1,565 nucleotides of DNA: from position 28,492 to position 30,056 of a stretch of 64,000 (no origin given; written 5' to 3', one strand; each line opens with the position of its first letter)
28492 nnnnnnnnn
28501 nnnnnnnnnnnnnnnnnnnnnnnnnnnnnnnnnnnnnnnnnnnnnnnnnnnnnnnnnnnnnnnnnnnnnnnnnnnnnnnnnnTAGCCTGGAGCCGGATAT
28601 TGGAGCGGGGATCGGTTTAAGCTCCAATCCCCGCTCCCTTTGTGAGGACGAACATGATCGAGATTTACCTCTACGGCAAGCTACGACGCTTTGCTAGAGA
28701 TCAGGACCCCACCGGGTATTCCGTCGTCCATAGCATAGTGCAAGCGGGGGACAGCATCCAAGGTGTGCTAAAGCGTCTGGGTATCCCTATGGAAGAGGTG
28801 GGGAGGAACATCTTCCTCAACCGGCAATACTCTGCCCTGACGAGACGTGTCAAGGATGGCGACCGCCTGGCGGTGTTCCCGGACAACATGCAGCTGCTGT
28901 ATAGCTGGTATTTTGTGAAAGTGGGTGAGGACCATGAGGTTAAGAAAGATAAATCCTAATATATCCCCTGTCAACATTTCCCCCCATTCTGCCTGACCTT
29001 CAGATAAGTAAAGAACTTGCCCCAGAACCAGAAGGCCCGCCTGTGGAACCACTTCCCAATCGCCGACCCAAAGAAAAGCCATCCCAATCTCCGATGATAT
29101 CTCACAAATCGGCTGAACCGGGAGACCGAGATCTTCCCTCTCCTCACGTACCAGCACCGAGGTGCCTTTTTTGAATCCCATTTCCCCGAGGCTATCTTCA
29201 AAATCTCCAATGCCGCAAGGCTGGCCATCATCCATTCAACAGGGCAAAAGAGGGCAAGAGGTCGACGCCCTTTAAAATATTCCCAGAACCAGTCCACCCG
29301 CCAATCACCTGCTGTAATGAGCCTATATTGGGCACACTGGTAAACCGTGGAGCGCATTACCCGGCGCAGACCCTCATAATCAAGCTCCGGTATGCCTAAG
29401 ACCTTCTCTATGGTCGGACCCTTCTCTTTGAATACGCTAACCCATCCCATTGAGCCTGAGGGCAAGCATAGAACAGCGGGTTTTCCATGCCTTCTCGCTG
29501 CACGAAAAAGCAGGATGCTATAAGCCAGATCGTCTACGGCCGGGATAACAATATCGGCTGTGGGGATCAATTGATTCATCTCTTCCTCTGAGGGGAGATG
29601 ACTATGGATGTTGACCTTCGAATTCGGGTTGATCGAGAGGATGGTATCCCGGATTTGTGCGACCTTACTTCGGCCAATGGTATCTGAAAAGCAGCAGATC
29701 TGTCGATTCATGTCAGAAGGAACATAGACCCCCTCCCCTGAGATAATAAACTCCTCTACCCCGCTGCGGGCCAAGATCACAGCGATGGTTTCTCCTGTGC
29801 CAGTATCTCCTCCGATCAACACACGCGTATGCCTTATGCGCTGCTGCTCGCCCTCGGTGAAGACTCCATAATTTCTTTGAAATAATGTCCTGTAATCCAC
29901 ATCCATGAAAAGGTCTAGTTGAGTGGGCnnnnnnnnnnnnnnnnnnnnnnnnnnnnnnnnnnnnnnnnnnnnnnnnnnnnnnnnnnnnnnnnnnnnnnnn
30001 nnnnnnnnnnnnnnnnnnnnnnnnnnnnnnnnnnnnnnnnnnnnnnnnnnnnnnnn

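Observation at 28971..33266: Operon joining exported DUF362 and beta-sandwich proteins, a membrane protein and two tandem atypical E1-like (ThiF-family) paralogues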

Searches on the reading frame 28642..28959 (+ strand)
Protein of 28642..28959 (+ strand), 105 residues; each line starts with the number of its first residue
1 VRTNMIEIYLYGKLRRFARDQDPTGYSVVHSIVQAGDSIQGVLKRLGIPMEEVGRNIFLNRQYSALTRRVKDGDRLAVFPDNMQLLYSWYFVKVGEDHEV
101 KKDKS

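Call 3: search_protein_families(library=pfam, proteins=[window:28642-28959:+], max_evalue=0.01)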
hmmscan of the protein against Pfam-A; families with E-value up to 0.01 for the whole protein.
window:28642-28959:+ (105 aa): 3 families
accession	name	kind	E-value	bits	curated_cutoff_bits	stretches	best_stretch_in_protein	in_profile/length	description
PF14451.12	Ub-Mut7C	-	3.9e-09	36.7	23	1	5-82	3-77/81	Mut7-C ubiquitin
PF02597.26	ThiS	-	0.0028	18.6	22.5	1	25-80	12-71/76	ThiS family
PF22310.2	NMB0315_dom_I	-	0.0079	17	27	0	31-55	6-30/83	NMB0315-like, domain I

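Call 4: search_protein_families(library=ncbifam, proteins=[window:28642-28959:+], max_evalue=0.01)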
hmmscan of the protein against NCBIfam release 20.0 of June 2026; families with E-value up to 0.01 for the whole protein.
window:28642-28959:+ (105 aa): 0 families

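Call 48: find_homologous_proteins(query=window:28654-28956:+, max_evalue=0.001)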
Query seq(101 aa) (101 aa): 180 proteins with E <= 0.001 among 181 candidates; the best 120 are listed.
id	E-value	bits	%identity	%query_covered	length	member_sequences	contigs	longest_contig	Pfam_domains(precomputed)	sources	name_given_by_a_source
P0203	3.5e-59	215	97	100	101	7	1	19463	PF14451.13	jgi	jgi:molybdopterin converting factor small subunit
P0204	6.7e-59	214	97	100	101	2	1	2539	PF14451.13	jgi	jgi:molybdopterin converting factor small subunit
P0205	2.1e-44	167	78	94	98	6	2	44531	PF14451.13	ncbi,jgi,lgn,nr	ncbi:MAG: hypothetical protein E3J21_12415 [Anaerolineales bacterium]|nr:MAG: hypothetical protein E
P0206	7.4e-44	166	80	93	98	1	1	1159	PF14451.13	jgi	-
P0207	3.8e-43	163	79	94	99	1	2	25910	PF14451.13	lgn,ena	-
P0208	7.3e-43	162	80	94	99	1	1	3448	PF14451.13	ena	-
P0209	2.8e-42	160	78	94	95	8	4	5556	PF14451.13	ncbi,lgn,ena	-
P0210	3.6e-42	160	76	94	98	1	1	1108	PF14451.13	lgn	-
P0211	4.3e-42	160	78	91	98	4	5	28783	PF02597.27,PF14451.13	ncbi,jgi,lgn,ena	-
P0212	1.2e-41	158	76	99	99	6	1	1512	PF14451.13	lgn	-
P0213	1.2e-41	158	77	94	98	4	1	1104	PF14451.13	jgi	-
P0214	1.2e-41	158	77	93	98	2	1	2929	PF14451.13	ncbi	-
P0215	2.0e-41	158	77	94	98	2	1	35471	PF14451.13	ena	-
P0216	2.0e-41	158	76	94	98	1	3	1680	PF14451.13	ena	-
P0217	2.0e-41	158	77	91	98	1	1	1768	PF14451.13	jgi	jgi:hypothetical protein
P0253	4.2e-37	144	72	95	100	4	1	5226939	PF14451.13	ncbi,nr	ncbi:MAG: MoaD/ThiS family protein [Deltaproteobacteria bacterium]|nr:MoaD/ThiS family protein [Delt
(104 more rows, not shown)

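Call 50: find_encoding_contigs(protein=P0253, flank=8000, max_places=1)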
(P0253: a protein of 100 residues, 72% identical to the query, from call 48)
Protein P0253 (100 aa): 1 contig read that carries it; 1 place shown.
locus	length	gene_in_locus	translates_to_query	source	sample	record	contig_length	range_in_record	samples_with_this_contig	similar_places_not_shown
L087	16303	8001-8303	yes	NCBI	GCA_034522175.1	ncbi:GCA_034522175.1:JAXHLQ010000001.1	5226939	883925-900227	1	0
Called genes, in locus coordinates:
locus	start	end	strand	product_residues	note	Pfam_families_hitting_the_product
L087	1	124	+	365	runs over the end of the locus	PF01758:SBF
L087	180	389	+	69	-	-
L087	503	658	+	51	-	-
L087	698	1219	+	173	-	PF04246:RseC_MucC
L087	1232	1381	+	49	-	-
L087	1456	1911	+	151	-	PF00989:PAS, PF13188:PAS_8 (weak), PF13596:PAS_10 (weak), PF08448:PAS_4, PF13426:PAS_9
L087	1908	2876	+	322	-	PF00158:Sigma54_activat, PF14532:Sigma54_activ_2, PF01078:Mg_chelatase (faint), PF07724:AAA_2 (weak), PF07728:AAA_5, PF25601:AAA_lid_14, PF18024:HTH_50 (weak), PF02954:HTH_8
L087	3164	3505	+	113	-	PF02579:Nitro_FeMo-Co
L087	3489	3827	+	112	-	-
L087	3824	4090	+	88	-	PF04055:Radical_SAM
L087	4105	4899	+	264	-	PF13186:SPASM (weak)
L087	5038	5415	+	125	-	PF00072:Response_reg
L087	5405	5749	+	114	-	-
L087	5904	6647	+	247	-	-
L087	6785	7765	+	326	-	PF01734:Patatin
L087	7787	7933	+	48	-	-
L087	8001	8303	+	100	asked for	PF14451:Ub-Mut7C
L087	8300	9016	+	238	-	PF25231:DUF7847 (weak), PF06790:UPF0259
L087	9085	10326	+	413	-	-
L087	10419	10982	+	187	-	PF09626:DHC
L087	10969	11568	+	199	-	-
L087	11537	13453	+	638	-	PF00724:Oxidored_FMN, PF01207:Dus (weak), PF07992:Pyr_redox_2, PF12831:FAD_oxidored (weak), PF13450:NAD_binding_8, PF13738:Pyr_redox_3, PF00070:Pyr_redox, PF13450:NAD_binding_8 (weak), +6 more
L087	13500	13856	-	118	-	-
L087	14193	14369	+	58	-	-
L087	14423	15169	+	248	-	PF03740:PdxJ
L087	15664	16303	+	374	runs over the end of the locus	PF13183:Fer4_8, PF13534:Fer4_17, PF02754:CCG (weak)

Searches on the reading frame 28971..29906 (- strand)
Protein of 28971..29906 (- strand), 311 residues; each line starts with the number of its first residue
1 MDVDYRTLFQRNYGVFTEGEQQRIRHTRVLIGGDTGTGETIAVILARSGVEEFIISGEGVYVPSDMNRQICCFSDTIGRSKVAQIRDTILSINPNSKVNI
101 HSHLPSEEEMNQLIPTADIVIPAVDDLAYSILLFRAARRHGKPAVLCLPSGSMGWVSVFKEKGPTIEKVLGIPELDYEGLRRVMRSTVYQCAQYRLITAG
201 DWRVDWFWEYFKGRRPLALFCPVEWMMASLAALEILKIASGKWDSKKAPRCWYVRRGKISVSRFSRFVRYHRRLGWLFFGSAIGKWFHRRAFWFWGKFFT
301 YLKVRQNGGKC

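Call 3: search_protein_families(library=pfam, proteins=[window:28971-29906:-], max_evalue=0.01)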
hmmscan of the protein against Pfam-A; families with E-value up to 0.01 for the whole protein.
window:28971-29906:- (311 aa): 1 family
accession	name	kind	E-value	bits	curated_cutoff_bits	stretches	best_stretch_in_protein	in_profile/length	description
PF00899.27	ThiF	-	1.7e-27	96.5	28.1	1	10-256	2-219/238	ThiF family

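Call 4: search_protein_families(library=ncbifam, proteins=[window:28971-29906:-], max_evalue=0.01)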
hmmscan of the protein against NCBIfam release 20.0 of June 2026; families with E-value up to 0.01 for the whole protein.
window:28971-29906:- (311 aa): 18 families
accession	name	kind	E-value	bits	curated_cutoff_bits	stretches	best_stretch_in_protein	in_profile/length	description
NF006077.0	PRK08223.1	equivalog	6.6e-28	97.5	266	1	3-177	5-182/296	hypothetical protein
NF006395.0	PRK08644.1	equivalog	1.6e-22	80.2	159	1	16-157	20-160/215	sulfur carrier protein ThiS adenylyltransferase ThiF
NF011424.0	PRK14851.1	subfamily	9e-19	66.9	1170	1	7-163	24-182/679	hypothetical protein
TIGR02356.1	adenyl_thiF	equivalog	2.2e-18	66.4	275.25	1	16-170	11-166/203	thiazole biosynthesis adenylyltransferase ThiF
NF004281.0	PRK05690.1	subfamily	7.9e-17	61.3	266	1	20-162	26-168/250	molybdopterin-synthase adenylyltransferase MoeB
NF006444.0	PRK08762.1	equivalog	2.1e-16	59.5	449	1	19-162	140-283/387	molybdopterin-synthase adenylyltransferase MoeB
TIGR02354.1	thiF_fam2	equivalog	1.6e-15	57.6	152.2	1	21-154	16-148/200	thiamine biosynthesis protein ThiF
NF005902.0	PRK07878.1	equivalog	1.9e-14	53.4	647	1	20-165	36-181/392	adenylyltransferase/sulfurtransferase MoeZ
NF011425.0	PRK14852.1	equivalog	1.1e-12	46.7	1337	1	8-173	314-481/989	hypothetical protein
NF004111.0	PRK05600.1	equivalog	1.7e-12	47.1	437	1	7-163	22-177/371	ThiF family adenylyltransferase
TIGR02355.1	moeB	equivalog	2.8e-12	46.5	376.55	1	20-160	18-158/240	molybdopterin-synthase adenylyltransferase MoeB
NF047750.1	SAMPActivE1UbaA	equivalog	1.1e-11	44.6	450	1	19-146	26-152/270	SAMP-activating enzyme E1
NF005646.0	PRK07411.1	equivalog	3e-11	43.1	633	1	20-160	32-172/390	molybdopterin-synthase adenylyltransferase MoeB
NF006204.0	PRK08328.1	equivalog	2.6e-10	40.3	339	1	9-157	10-159/231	hypothetical protein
NF011696.0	PRK15116.1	equivalog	1.2e-08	35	304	1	18-146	22-151/268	tRNA cyclic N6-threonylcarbamoyladenosine(37) synthase TcdA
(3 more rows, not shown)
